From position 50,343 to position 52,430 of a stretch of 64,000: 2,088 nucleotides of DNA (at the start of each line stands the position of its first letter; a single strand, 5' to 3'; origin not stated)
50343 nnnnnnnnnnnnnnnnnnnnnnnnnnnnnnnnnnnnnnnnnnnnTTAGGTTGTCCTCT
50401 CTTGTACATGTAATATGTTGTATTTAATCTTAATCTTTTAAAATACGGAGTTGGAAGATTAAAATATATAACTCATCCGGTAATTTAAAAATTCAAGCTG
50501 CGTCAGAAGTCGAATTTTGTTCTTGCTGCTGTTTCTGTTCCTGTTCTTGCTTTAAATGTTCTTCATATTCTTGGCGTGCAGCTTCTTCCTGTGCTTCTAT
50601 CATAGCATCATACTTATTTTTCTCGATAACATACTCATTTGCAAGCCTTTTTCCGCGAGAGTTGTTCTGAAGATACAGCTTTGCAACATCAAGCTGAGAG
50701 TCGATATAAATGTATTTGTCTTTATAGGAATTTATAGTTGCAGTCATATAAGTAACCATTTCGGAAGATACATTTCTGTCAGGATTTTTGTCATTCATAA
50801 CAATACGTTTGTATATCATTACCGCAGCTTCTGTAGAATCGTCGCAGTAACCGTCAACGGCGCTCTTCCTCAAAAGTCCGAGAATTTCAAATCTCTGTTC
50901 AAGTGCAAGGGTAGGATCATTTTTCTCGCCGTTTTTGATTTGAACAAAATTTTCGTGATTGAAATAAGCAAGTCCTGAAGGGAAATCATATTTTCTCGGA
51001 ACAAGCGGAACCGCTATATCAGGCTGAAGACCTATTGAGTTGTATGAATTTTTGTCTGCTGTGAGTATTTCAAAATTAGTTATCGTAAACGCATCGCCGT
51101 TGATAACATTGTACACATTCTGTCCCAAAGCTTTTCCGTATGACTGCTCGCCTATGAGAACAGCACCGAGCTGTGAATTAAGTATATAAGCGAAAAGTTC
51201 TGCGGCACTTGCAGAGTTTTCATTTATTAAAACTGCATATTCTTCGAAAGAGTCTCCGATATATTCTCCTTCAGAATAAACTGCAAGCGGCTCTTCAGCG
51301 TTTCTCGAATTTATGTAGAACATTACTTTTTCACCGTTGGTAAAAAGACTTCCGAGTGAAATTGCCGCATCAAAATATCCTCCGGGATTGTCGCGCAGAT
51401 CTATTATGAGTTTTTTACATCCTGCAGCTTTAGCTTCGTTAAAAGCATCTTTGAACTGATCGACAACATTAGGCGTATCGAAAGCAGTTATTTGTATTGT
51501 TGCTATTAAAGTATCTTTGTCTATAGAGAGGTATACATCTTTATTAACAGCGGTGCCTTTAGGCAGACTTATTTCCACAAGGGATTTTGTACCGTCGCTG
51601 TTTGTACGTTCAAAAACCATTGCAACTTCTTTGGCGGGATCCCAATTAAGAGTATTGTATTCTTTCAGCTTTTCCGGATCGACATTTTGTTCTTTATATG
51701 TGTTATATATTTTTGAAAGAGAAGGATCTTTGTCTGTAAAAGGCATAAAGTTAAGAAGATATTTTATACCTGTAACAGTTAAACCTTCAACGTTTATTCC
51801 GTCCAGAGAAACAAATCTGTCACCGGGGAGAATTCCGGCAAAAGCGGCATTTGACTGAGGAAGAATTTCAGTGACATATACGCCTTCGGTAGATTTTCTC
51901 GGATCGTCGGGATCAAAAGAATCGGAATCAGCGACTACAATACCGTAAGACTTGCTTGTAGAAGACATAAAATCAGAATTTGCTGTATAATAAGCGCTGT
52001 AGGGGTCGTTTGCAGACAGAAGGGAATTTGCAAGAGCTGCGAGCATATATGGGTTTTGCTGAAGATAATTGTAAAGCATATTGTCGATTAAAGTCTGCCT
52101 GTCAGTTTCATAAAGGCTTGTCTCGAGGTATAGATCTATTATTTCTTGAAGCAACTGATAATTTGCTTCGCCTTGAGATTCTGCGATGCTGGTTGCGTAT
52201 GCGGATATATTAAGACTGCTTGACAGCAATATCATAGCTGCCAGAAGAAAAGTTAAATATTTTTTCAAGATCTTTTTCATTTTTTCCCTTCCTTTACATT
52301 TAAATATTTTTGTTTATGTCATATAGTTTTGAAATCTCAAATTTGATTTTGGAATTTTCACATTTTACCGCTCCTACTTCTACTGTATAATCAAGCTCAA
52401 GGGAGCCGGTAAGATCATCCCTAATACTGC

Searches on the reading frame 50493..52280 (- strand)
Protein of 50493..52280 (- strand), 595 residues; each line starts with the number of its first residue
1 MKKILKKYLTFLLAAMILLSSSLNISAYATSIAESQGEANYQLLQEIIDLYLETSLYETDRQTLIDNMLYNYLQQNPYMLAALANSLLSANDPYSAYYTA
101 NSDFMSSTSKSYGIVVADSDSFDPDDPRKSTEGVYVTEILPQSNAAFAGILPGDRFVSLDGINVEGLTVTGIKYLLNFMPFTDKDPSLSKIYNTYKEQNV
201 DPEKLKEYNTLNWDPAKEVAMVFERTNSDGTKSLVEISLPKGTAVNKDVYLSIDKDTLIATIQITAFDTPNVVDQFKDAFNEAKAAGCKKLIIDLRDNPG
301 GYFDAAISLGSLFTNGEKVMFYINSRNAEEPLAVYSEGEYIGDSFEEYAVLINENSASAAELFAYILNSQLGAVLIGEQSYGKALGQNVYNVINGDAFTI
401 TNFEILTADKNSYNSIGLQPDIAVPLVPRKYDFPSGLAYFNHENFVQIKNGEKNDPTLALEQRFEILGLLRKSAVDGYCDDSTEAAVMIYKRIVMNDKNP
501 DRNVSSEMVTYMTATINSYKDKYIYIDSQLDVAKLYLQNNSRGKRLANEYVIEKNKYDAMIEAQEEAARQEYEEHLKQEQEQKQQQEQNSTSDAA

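Call 83: search_protein_families(library=pfam, proteins=[window:50493-52280:-], max_evalue=0.0001)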
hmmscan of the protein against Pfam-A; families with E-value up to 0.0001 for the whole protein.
window:50493-52280:- (595 aa): 3 families
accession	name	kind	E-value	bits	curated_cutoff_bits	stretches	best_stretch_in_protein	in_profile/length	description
PF03572.23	Peptidase_S41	-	2.3e-34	118.8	24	1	259-424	2-165/165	Peptidase family S41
PF17820.7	PDZ_6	-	4.5e-05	23.5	27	1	135-175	1-39/54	PDZ domain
PF00595.29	PDZ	-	6.4e-05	23.7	23.2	0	108-170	8-63/81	PDZ domain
